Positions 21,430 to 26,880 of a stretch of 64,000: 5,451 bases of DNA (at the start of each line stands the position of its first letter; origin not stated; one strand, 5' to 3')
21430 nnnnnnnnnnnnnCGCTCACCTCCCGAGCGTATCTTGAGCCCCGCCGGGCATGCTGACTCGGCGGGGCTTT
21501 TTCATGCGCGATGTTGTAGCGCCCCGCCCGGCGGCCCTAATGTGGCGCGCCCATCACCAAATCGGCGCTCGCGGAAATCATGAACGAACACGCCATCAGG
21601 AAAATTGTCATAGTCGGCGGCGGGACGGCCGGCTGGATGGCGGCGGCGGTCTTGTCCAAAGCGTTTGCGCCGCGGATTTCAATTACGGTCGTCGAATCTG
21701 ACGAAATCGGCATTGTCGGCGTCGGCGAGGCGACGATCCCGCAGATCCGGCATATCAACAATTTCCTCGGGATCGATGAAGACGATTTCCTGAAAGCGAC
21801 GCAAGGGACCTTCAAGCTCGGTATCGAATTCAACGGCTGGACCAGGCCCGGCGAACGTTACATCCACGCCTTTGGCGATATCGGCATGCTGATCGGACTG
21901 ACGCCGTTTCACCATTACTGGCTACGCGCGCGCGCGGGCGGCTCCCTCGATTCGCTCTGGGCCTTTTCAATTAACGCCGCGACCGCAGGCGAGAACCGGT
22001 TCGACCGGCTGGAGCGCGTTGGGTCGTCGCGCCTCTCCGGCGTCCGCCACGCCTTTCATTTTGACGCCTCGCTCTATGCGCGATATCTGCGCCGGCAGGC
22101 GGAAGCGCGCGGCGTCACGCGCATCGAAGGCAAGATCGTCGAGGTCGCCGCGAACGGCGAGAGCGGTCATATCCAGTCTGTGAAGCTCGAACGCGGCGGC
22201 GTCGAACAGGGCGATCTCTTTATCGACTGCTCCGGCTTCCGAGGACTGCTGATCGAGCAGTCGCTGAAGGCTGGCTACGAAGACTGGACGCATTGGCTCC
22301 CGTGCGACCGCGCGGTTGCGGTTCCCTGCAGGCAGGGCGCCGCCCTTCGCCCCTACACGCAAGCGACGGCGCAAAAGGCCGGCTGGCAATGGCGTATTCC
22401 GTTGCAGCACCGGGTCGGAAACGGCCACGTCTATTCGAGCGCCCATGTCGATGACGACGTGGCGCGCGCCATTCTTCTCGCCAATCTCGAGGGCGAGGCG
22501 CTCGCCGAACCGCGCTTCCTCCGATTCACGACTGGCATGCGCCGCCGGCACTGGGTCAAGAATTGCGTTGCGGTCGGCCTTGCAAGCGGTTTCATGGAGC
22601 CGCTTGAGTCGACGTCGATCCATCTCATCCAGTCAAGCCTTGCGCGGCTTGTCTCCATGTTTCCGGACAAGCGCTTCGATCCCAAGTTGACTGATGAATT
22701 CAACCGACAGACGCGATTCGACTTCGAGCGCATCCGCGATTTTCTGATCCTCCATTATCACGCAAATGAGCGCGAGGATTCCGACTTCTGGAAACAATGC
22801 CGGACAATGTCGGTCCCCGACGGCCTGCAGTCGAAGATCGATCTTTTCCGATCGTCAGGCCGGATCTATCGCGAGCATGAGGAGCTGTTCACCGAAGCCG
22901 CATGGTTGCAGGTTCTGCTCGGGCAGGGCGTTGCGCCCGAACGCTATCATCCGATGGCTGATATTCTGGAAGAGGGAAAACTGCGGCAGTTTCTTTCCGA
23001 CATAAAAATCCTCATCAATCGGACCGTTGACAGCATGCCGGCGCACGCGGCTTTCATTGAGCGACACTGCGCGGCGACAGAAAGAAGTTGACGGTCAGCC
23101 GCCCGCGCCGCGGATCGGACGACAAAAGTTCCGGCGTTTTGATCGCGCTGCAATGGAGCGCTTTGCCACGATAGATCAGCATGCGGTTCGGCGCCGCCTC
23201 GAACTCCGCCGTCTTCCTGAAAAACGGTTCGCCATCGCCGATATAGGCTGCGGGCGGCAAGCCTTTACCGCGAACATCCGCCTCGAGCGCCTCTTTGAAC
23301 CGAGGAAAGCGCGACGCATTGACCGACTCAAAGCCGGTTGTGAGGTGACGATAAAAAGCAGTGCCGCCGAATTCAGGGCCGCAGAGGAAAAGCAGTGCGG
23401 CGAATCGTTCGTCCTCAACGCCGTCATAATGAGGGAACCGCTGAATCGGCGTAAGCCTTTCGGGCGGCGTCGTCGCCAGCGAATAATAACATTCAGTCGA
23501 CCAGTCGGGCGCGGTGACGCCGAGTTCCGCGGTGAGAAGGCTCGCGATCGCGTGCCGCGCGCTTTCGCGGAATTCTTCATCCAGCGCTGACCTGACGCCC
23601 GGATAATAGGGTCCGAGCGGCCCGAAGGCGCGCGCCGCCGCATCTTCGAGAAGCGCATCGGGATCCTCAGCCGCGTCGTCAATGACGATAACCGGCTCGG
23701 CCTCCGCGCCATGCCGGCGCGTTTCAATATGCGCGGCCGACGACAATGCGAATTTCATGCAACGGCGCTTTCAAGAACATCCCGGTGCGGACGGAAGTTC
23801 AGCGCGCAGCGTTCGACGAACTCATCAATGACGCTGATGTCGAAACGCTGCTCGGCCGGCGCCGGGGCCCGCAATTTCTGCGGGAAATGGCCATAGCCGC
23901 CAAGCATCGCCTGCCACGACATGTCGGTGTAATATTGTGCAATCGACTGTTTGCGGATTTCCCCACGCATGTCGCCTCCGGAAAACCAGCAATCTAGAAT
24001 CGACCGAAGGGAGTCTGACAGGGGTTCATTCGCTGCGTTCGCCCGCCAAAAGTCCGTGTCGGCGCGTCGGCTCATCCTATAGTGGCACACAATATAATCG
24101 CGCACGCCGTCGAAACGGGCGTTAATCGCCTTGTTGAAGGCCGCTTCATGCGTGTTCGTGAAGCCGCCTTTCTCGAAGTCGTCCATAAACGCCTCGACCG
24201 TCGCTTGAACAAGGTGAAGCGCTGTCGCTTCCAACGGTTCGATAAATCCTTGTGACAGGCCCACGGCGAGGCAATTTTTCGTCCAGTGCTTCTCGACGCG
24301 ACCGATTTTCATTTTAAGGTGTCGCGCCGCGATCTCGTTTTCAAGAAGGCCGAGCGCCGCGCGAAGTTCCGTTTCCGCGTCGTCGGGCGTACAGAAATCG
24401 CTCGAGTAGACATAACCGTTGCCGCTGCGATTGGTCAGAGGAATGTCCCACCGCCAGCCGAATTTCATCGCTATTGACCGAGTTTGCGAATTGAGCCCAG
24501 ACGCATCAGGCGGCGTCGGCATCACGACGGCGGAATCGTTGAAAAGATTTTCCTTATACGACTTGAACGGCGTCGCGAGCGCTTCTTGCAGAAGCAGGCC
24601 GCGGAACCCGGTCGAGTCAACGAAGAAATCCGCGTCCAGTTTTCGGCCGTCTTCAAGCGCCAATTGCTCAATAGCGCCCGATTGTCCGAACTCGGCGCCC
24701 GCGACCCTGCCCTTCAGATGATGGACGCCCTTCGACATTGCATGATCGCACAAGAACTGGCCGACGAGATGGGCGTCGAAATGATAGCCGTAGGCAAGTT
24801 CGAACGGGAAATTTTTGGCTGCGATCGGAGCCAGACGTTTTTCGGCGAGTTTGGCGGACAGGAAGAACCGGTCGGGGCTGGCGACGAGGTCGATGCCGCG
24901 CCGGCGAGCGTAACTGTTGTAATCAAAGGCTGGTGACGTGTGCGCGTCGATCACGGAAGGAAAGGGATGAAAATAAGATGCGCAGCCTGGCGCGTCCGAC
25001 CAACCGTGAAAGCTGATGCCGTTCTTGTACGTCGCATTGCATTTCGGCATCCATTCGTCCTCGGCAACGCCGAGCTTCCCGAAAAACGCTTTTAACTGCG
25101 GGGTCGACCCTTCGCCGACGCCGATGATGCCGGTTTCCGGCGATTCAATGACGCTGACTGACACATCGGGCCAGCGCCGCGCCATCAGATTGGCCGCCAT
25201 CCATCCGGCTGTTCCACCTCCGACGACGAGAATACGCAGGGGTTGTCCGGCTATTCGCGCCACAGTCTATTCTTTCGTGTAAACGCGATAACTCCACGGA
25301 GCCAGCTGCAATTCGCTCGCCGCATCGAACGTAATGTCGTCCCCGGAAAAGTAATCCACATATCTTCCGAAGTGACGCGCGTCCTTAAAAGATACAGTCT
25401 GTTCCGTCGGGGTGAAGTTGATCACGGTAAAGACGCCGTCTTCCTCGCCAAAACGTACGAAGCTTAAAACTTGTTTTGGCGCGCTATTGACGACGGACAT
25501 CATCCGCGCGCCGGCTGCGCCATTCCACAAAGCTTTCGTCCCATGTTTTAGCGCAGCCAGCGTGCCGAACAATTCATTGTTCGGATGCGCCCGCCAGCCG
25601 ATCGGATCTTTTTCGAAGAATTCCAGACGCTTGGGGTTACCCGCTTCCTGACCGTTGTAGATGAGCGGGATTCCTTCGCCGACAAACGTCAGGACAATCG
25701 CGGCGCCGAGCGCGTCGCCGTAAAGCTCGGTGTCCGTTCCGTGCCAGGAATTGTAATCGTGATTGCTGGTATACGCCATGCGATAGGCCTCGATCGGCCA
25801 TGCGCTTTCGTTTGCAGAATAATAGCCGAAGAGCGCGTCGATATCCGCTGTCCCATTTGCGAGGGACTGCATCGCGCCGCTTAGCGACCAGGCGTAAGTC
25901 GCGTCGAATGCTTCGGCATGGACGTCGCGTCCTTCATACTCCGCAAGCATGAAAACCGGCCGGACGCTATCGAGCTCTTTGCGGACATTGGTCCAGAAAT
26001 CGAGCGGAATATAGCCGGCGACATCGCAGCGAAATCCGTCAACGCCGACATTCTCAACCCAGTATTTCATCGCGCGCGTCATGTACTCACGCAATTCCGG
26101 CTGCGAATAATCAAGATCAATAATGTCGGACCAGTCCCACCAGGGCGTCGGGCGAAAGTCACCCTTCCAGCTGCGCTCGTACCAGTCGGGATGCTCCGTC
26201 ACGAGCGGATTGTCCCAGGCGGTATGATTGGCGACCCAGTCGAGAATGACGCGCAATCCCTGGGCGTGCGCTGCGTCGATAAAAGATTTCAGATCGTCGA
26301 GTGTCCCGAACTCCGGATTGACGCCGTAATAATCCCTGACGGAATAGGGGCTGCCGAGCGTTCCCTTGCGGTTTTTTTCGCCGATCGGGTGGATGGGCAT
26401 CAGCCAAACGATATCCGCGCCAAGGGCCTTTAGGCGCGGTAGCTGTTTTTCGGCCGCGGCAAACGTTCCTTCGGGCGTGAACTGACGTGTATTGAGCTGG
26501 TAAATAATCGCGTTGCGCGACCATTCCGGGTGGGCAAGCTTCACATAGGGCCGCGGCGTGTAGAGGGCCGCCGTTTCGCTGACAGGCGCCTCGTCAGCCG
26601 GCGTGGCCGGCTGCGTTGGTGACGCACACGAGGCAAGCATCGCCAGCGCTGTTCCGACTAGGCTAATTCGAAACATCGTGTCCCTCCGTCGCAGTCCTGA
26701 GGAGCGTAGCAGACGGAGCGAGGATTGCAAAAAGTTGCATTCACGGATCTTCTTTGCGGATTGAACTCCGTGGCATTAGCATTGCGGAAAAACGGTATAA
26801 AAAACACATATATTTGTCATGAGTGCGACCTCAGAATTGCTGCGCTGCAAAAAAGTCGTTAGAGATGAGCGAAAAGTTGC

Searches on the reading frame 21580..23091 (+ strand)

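Call 70: search_protein_families(library=pfam, proteins=[window:21580-23091:+], max_evalue=0.00001)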
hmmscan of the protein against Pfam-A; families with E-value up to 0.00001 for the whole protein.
window:21580-23091:+ (503 aa): 2 families
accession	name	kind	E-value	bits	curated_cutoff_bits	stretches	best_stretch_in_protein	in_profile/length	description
PF04820.20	Trp_halogenase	-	2.6e-197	656.7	21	1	8-463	1-456/458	Tryptophan halogenase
PF01266.30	DAO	-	1.9e-06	28.1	27.9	0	8-220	1-204/353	FAD dependent oxidoreductase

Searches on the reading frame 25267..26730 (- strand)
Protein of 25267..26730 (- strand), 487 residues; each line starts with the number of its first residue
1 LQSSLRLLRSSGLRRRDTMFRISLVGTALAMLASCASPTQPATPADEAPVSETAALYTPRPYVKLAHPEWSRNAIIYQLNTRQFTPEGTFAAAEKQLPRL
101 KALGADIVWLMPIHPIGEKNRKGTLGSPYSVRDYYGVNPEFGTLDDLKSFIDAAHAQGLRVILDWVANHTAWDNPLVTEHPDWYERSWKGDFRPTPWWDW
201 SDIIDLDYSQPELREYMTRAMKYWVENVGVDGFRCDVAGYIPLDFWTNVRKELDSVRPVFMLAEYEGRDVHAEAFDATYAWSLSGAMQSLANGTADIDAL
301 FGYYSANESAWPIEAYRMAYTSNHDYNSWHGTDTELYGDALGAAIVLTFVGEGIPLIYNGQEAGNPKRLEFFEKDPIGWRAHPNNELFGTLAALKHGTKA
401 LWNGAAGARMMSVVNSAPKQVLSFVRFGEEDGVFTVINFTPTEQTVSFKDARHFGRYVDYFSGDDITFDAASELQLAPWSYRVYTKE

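Call 70: search_protein_families(library=pfam, proteins=[window:25267-26730:-], max_evalue=0.00001)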
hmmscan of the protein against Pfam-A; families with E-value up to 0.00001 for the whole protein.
window:25267-26730:- (487 aa): 4 families
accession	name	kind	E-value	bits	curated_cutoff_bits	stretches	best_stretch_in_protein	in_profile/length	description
PF00128.31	Alpha-amylase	-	1.1e-32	114.3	22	1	88-366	16-357/446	Alpha amylase, catalytic domain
PF16657.11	Malt_amylase_C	-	2e-06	28.2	27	1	411-482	3-74/75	Maltogenic Amylase, C-terminal domain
PF14701.12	hDGE_amylase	-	3.5e-06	26.8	27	1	88-182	19-115/439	Glycogen debranching enzyme, glucanotransferase domain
PF14871.12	GHL6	-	5.6e-06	27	35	0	144-195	43-91/132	Hypothetical glycosyl hydrolase 6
